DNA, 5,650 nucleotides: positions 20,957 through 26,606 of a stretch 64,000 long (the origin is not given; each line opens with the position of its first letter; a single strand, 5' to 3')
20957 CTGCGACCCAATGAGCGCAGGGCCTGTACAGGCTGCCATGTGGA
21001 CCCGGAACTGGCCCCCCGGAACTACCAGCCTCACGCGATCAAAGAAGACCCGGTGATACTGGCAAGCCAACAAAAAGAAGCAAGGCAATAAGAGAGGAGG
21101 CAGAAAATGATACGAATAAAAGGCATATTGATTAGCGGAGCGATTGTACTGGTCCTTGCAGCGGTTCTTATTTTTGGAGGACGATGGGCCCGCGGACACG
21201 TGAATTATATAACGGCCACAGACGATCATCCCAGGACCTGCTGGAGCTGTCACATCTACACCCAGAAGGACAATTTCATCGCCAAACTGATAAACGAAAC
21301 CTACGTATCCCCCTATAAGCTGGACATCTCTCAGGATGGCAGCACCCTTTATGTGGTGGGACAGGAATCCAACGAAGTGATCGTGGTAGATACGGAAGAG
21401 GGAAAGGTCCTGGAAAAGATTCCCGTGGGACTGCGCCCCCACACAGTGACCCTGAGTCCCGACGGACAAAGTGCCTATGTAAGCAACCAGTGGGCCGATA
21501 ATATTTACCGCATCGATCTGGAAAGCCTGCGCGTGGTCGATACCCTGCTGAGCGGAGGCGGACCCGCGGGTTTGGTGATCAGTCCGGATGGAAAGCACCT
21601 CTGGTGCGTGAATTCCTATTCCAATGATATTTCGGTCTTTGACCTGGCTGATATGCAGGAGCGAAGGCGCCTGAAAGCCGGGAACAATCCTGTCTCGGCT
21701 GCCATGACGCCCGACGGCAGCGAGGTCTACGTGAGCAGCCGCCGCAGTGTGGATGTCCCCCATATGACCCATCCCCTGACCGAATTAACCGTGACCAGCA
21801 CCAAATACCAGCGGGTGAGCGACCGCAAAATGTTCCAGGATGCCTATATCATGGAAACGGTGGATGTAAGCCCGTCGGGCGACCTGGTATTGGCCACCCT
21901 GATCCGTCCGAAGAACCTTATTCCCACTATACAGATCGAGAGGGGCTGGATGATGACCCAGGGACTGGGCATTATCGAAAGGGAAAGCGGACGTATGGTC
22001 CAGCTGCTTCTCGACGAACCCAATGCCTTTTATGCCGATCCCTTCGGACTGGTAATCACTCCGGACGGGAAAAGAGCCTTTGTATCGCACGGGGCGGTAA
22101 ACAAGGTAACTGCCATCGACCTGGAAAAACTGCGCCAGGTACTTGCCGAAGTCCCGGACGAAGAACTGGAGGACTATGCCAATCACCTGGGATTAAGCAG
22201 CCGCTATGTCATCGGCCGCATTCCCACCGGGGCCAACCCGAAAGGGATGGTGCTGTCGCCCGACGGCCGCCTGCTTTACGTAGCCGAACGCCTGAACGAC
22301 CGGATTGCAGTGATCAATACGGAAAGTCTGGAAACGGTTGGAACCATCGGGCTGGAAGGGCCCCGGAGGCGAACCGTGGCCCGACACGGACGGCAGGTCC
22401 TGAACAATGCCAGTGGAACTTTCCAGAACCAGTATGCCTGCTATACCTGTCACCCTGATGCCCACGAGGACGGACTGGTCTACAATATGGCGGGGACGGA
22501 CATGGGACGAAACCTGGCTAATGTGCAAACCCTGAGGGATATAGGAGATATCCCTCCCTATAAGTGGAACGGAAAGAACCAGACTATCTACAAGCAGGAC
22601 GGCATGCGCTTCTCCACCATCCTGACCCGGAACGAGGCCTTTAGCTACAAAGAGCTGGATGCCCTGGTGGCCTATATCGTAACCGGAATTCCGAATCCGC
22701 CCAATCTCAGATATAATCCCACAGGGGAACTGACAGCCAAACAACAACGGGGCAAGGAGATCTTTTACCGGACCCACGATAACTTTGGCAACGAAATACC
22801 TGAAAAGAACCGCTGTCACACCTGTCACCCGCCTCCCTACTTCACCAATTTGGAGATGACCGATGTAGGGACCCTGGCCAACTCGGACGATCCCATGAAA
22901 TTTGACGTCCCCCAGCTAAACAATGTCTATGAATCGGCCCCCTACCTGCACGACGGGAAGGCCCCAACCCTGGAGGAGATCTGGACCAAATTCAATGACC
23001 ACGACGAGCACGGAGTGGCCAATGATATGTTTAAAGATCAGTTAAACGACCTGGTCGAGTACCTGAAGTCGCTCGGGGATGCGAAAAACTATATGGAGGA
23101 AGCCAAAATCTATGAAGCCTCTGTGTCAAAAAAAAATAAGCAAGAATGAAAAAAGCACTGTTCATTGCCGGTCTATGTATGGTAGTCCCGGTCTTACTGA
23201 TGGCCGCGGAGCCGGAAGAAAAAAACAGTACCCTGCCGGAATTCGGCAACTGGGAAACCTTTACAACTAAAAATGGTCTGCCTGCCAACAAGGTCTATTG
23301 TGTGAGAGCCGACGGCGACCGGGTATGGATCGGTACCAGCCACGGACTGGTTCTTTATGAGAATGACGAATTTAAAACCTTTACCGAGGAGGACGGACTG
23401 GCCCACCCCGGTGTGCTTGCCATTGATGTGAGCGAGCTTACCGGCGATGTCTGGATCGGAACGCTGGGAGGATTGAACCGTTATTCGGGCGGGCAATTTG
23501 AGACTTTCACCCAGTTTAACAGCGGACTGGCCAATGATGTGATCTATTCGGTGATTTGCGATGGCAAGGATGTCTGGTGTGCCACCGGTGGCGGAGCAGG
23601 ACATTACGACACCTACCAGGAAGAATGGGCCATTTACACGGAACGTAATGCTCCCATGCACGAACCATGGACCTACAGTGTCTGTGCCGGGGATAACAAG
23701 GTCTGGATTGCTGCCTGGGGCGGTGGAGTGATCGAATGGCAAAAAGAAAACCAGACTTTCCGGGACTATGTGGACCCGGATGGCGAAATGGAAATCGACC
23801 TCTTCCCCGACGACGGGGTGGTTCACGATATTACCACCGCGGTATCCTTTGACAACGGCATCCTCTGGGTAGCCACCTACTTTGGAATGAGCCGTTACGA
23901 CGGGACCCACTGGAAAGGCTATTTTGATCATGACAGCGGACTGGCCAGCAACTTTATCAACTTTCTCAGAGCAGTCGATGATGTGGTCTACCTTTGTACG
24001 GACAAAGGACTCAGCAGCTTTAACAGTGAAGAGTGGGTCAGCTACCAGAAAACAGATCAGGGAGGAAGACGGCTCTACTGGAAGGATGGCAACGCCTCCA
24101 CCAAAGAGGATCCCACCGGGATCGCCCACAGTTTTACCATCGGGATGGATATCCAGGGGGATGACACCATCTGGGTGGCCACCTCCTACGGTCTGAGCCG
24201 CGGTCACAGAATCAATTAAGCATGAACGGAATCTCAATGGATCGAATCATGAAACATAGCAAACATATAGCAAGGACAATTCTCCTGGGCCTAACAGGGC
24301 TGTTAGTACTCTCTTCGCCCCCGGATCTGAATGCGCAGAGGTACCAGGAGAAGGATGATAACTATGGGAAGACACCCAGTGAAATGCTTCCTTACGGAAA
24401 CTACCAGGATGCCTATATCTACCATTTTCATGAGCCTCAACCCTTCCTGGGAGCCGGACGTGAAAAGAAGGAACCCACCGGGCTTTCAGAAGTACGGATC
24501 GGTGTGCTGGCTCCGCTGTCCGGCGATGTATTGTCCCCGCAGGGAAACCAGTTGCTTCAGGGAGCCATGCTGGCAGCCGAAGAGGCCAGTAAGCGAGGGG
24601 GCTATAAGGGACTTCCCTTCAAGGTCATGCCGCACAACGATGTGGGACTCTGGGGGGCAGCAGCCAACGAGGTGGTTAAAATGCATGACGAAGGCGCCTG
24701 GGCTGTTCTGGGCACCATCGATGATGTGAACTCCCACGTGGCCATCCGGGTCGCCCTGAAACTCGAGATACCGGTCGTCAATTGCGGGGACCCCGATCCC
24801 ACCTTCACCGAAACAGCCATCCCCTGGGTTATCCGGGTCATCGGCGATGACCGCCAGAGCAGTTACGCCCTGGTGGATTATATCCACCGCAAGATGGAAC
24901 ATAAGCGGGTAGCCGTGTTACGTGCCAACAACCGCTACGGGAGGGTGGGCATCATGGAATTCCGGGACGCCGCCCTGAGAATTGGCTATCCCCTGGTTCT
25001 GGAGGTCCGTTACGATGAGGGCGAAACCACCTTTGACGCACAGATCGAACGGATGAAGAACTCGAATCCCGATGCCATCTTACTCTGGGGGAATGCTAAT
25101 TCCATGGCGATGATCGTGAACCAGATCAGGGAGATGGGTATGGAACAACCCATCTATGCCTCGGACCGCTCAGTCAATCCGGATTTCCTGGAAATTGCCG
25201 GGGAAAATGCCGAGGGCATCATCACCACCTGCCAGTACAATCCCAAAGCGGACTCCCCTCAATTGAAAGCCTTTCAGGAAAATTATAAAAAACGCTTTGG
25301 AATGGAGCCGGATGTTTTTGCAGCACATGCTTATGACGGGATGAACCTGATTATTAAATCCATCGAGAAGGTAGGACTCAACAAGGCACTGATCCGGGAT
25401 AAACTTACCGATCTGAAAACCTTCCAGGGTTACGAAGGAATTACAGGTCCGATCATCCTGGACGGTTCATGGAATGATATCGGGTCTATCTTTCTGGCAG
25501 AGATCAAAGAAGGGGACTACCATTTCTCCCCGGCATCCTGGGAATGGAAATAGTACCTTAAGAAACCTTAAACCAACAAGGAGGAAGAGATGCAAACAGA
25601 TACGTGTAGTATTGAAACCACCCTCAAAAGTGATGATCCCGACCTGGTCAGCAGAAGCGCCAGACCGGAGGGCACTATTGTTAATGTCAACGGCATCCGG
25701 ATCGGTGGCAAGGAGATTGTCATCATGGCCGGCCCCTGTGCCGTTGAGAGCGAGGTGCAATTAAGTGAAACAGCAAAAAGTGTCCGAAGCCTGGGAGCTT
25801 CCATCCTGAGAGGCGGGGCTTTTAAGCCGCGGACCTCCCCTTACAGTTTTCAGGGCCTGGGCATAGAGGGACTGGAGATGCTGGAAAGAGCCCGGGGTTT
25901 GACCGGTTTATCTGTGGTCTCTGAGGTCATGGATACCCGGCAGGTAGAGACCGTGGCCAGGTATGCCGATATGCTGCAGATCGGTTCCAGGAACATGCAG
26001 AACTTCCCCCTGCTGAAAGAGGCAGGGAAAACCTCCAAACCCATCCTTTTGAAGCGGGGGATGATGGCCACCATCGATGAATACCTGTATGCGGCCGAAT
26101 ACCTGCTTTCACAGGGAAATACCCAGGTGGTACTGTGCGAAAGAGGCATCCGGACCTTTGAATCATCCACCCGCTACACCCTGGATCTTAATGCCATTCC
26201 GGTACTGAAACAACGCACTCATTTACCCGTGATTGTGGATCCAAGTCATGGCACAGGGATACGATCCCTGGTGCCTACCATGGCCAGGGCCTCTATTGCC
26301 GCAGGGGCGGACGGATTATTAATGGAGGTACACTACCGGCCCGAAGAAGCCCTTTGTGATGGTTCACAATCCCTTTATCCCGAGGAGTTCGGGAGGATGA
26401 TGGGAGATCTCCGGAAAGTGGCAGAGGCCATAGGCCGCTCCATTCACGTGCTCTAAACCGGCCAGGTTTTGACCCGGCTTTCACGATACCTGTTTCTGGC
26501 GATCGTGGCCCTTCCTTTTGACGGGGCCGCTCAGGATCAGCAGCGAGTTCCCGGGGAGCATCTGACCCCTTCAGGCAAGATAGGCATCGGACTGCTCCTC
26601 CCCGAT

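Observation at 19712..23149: HzsA-related-like propeller/heme protein followed by a YVTN-propeller + CCP-like di-heme fusion: a hydrazine-synthase-like domain inventory in a Bacteroidota genome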

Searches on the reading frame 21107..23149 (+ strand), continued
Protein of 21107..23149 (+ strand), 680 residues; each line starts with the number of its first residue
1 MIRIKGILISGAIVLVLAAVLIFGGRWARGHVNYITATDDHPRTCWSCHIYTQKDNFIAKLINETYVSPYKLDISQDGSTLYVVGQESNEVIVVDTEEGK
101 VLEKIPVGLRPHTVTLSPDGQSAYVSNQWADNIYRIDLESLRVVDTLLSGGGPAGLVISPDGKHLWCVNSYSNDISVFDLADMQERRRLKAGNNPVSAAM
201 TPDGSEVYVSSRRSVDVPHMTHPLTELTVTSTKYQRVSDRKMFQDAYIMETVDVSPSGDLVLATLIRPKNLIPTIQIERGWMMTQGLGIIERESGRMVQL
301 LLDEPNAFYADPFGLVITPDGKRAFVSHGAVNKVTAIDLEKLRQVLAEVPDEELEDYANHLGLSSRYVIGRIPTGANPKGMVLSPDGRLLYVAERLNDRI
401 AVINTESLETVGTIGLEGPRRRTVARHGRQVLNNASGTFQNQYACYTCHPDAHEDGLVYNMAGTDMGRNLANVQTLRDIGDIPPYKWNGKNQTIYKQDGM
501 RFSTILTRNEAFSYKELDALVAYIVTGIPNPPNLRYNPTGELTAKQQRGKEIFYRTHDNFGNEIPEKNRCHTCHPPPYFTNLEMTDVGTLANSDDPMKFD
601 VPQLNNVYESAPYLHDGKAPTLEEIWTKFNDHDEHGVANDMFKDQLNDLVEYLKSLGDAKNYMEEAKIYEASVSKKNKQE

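Call 37: fold_search(model_id=the predicted structure, library=pdb)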
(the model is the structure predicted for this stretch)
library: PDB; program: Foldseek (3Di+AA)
matches with E <= 10: 1955; with E <= 0.001: 1862
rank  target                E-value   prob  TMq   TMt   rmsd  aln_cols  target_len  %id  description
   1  5c2v_B                6.7e-32  1.00  0.47  0.89   2.4       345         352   28  Kuenenia stuttgartiensis Hydrazine Synthase (released 2015-10-14)
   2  1l0q_A                2.9e-23  1.00  0.39  0.67   3.3       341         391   24  Tandem YVTN beta-propeller and PKD domains from an archaeal surface layer protein (released 2002-11-06)
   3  7bie_A                1.5e-18  1.00  0.38  0.87   3.3       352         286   15  Crystal structure of nvWrap-T, a 7-bladed symmetric propeller (released 2021-09-22)
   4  1gxr_B                1.2e-17  1.00  0.36  0.73   3.2       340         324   15  WD40 Region of Human Groucho/TLE1 (released 2002-06-13)
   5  7big_A                4.2e-17  1.00  0.37  0.86   3.8       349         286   14  Crystal structure of v13WRAP-T, a 7-bladed designer protein (released 2021-09-22)
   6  1jju_B                4.2e-17  1.00  0.35  0.66   4.9       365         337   20  Structure of a Quinohemoprotein Amine Dehydrogenase with a Unique Redox Cofactor and Highly Unusual Crosslinking (released 2001-12-12)
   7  7mq8_LO               6.8e-17  1.00  0.34  0.28  13.4       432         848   14  Cryo-EM structure of the human SSU processome, state pre-A1 (released 2021-09-22)
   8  3bws_A                7.6e-17  1.00  0.38  0.63   3.2       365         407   17  Crystal structure of the leptospiral antigen Lp49 (released 2008-10-07)
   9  5yzv_B                1.6e-16  1.00  0.38  0.86   3.2       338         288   14  Biophysical and structural characterization of the thermostable WD40 domain of a prokaryotic protein, Thermomonospora  (released 2018-10-03)
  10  5mzh_A                2.4e-16  1.00  0.36  0.57  24.3       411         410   11  Crystal structure of ODA16 from Chlamydomonas reinhardtii (released 2017-03-22)
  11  2ymu_A                2.5e-16  1.00  0.39  0.45   3.5       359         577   14  Structure of a highly repetitive propeller structure (released 2012-10-17)
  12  7mqa_LO               3.1e-16  1.00  0.33  0.28  10.6       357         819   14  Cryo-EM structure of the human SSU processome, state post-A1 (released 2021-09-22)
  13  6tv2_A                3.1e-16  1.00  0.32  0.54   9.8       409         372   16  Heme d1 biosynthesis associated Protein NirF (released 2020-04-22)
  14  6rxt_UA               5.1e-16  1.00  0.34  0.27  10.2       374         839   15  Cryo-EM structure of the 90S pre-ribosome (Kre33-Noc4) from Chaetomium thermophilum, state A (released 2019-08-14)
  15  9n6z_LO               5.7e-16  1.00  0.33  0.28  10.2       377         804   15  SSU processome maturation and disassembly, State D (released 2025-11-05)
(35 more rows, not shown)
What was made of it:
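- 21299..22336 (+): Seven-bladed YVTN propeller homologous end to end to HzsB. The blade-6 insertion loop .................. lies at 21905-21958. Foldseek TMt 0.89 (call 37).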

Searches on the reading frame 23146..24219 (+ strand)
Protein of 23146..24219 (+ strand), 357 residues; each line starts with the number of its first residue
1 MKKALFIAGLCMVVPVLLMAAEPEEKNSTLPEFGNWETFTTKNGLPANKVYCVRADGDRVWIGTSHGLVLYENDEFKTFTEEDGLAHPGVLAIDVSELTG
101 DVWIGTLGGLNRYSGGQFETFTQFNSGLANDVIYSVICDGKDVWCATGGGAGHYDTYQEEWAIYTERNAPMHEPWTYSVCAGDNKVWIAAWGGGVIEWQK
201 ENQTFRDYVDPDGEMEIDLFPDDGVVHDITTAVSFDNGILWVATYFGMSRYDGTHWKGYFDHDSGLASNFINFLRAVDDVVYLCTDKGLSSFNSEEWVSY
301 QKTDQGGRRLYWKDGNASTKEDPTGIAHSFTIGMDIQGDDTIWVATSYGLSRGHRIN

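Call 9: search_protein_families(library=pfam, proteins=[window:23146-24219:+], max_evalue=0.01)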
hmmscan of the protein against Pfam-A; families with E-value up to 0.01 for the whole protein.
window:23146-24219:+ (357 aa): 1 family
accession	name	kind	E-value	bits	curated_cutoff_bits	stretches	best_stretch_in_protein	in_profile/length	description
PF07494.17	Reg_prop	-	2.1e-06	27.7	20.4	0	44-65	1-23/24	Two component regulator propeller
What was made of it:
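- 23146..24219 (+): Secreted stand-alone Reg_prop beta-propeller. It resembles the periplasmic sensor domain of Bacteroides hybrid two-component systems but has no kinase domain. Its start overlaps the gene 2 stop by 4 nt. Pfam Reg_prop (call 9).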

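Call 10: search_protein_families(library=ncbifam, proteins=[window:23146-24219:+], max_evalue=0.01)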
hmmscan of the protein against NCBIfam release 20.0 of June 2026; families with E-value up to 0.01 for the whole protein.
window:23146-24219:+ (357 aa): 2 families
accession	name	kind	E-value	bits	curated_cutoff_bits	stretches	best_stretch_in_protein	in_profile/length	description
NF052228.1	T9SS_PorZ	equivalog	4e-07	28.9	260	0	90-124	636-670/757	type IX secretion system anionic LPS delivery protein PorZ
NF045728.1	glycosyl_F510_1955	equivalog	0.0051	16.1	175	0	54-81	13-40/246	F510_1955 family glycosylhydrolase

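Call 71: search_solved_structures(query=window:23146-24219:+, max_evalue=1)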
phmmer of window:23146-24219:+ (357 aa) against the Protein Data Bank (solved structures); distinct sequences matched with E-value up to 1: 7.
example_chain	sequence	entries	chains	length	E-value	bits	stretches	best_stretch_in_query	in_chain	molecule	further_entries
4a2l_A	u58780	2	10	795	2e-29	106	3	33-246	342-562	TWO-COMPONENT SYSTEM SENSOR HISTIDINE KINASE/RESPONSE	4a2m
3v9f_A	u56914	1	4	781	2.3e-19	73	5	31-209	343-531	Two-component system sensor histidine kinase/response regulator, hybrid (One-component sys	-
4ocw_H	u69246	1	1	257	0.0014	21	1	237-330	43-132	CAP256-VRC26.06 heavy chain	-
5y2k_A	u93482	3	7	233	0.17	14.1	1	237-320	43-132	a group 2 HA binding antibody AF4H1K1 Fab heavy chain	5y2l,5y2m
6j9o_H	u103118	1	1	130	0.25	13.6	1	237-307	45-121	Heavy chain of AF4H1K1 scFv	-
4nnp_H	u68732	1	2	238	0.3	13.3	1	237-319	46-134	Heavy chain of antagonistic fab fragment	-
9mqg_H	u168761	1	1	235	0.41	12.9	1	238-316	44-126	RM017 Fab heavy chain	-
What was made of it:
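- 23146..24219 (+): PDB 4a2l, E 2e-29 (call 71).
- The Reg_prop protein resembles the sensor domain of hybrid two-component systems (call 71).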

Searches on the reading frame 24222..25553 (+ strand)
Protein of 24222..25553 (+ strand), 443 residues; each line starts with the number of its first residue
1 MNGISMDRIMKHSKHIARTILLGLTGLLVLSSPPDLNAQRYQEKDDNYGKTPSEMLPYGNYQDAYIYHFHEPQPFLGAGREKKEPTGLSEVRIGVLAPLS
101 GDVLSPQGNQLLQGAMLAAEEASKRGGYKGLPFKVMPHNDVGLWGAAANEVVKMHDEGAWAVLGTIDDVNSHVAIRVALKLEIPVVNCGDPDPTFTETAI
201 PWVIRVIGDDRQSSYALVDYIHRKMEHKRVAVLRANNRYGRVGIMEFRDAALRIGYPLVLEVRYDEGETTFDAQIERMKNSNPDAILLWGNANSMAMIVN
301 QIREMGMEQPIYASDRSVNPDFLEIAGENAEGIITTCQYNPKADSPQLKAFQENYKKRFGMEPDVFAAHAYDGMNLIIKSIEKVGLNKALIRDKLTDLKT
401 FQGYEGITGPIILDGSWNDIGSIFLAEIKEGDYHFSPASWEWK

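Call 9: search_protein_families(library=pfam, proteins=[window:24222-25553:+], max_evalue=0.01)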
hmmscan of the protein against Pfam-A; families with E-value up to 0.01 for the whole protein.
window:24222-25553:+ (443 aa): 3 families
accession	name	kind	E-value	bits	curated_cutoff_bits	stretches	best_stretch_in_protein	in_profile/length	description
PF13458.12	Peripla_BP_6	-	4e-49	168.6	31.7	1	90-414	1-323/343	Periplasmic binding protein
PF01094.35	ANF_receptor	-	5.3e-18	65.6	25.4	1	146-397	38-306/353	Receptor family ligand binding region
PF13433.12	Peripla_BP_5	-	2.6e-11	43.7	27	1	212-397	119-308/363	Periplasmic binding protein domain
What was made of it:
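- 24222..25553 (+): Secreted LIVBP-type periplasmic binding protein 1. Peripla_BP_6, 168.6 bits (call 9).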

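Call 10: search_protein_families(library=ncbifam, proteins=[window:24222-25553:+], max_evalue=0.01)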
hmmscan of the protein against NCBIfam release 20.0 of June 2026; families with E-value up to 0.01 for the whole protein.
window:24222-25553:+ (443 aa): 3 families
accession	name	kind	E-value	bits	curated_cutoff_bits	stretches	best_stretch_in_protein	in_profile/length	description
NF011933.0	PRK15404.1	subfamily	1.2e-22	80.5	477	1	89-389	25-323/370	high-affinity branched-chain amino acid ABC transporter substrate-binding protein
TIGR03407.1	urea_ABC_UrtA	exception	1.5e-07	30.7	492.75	1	211-397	118-311/361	urea ABC transporter substrate-binding protein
TIGR03669.1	urea_ABC_arch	equivalog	5.3e-05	22.4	494.8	0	211-416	118-323/375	urea ABC transporter substrate-binding protein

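Call 62: search_solved_structures(query=window:24222-25553:+, max_evalue=0.00001)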
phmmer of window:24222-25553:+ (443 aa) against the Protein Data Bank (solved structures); distinct sequences matched with E-value up to 0.00001: 33.
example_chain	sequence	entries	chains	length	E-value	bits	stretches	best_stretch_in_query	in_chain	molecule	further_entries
3td9_A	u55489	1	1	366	1.9e-30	109.3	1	91-436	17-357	Branched chain amino acid ABC transporter, periplasmic amino acid-binding protein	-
4gnr_A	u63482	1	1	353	2.6e-26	95.6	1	92-431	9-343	ABC transporter substrate-binding protein-branched chain amino acid transport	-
4n0q_A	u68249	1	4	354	4.2e-22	81.8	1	90-387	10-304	Leu/Ile/Val-binding protein homolog 3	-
3ip5_A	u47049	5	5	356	2.9e-19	72.4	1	91-383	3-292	ABC transporter, substrate binding protein (Amino acid)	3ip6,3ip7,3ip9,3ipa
3ipc_A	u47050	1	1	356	3.9e-19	72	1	91-383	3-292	ABC transporter, substrate binding protein (Amino acid)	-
4ey3_A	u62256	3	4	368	2.1e-18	69.6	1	176-432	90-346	Twin-arginine translocation pathway signal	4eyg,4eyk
4mlc_A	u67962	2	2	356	8.5e-18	67.6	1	110-435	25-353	Extracellular ligand-binding receptor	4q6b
3hut_A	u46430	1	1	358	5.5e-17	64.9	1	97-434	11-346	putative branched-chain amino acid ABC transporter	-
4nqr_A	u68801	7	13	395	4.6e-16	61.9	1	92-411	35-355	Amino acid/amide ABC transporter substrate-binding protein, HAAT family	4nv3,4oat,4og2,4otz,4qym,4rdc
1z15_A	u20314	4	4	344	1.7e-15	60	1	90-341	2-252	Leu/Ile/Val-binding protein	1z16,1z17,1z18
4obb_A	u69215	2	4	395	1.9e-15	59.9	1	92-411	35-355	Amino acid/amide ABC transporter substrate-binding protein, HAAT family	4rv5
2liv_A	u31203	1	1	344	3.3e-15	59.1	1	90-341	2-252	LEUCINE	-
1usg_A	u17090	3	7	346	8.3e-15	57.7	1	90-414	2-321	LEUCINE-SPECIFIC BINDING PROTEIN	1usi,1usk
2lbp_A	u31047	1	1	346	1e-13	54.1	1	90-414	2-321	LEUCINE-BINDING PROTEIN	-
8z0g_A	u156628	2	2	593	2.1e-13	53.1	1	105-340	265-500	Leu/Ile/Val-binding protein,Leu/Ile/Val-binding protein,mNeonGreen | NeIle,Leu/Ile/Val-binding protein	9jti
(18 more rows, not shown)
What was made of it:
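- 24222..25553 (+): PDB 3td9, E 1.9e-30 (call 62).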

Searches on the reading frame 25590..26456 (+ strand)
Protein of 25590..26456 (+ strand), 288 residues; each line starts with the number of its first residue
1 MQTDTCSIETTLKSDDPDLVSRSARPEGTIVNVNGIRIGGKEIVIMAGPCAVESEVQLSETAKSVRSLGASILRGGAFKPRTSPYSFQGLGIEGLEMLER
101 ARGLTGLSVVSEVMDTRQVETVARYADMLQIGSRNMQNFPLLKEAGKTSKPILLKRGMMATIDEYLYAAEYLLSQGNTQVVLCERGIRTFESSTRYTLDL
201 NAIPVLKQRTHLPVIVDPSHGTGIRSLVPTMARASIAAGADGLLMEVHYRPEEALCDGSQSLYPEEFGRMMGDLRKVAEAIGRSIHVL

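Call 9: search_protein_families(library=pfam, proteins=[window:25590-26456:+], max_evalue=0.01)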
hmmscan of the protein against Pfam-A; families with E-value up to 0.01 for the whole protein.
window:25590-26456:+ (288 aa): 2 families
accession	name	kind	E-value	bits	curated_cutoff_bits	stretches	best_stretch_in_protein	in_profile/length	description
PF00793.26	DAHP_synth_1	-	1.5e-81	273.7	25.5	1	34-275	8-265/270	DAHP synthetase I family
PF03102.20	NeuB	-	8.9e-14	52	22.1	1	104-284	67-239/241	NeuB family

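Call 10: search_protein_families(library=ncbifam, proteins=[window:25590-26456:+], max_evalue=0.01)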
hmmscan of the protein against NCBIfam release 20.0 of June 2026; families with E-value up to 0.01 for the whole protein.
window:25590-26456:+ (288 aa): 10 families
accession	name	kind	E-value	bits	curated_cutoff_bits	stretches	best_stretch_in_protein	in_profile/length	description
NF006421.0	PRK08673.1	subfamily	7.2e-134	446.3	335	1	16-285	68-337/338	3-deoxy-7-phosphoheptulonate synthase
TIGR01361.1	DAHP_synth_Bsub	equivalog_domain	3.3e-121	403.6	267.75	1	19-275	2-258/260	3-deoxy-7-phosphoheptulonate synthase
NF009239.0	PRK12595.1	equivalog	2.4e-109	365.6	279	1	19-279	95-355/360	bifunctional 3-deoxy-7-phosphoheptulonate synthase/chorismate mutase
NF009933.0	PRK13396.1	subfamily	4.6e-105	351.5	486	1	41-285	100-345/352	3-deoxy-7-phosphoheptulonate synthase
NF041229.1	BagF_FevY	exception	1.1e-93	314.2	700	1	18-275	66-323/340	phospho-2-dehydro-3-deoxyheptonate aldolase BagF/FevY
TIGR01362.1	KDO8P_synth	equivalog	3.2e-36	124.8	314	1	42-280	2-255/258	3-deoxy-8-phosphooctulonate synthase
NF003543.0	PRK05198.1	equivalog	1.2e-35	122.8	242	1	33-280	7-270/273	3-deoxy-8-phosphooctulonate synthase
NF009109.0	PRK12457.1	equivalog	6.3e-20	71.6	457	1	81-279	61-270/281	3-deoxy-8-phosphooctulonate synthase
TIGR03586.1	PseI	equivalog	5.8e-11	42.1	340.25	1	96-283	81-259/327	pseudaminic acid synthase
TIGR03569.1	NeuB_NnaB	equivalog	1.1e-10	41.1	399.65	1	105-285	88-262/329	N-acetylneuraminate synthase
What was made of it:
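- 25590..26456 (+): Cytoplasmic type I-beta DAHP synthase, embedded between the two binding-protein genes. NF006421, 446 bits against a cut-off of 335 (call 10).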
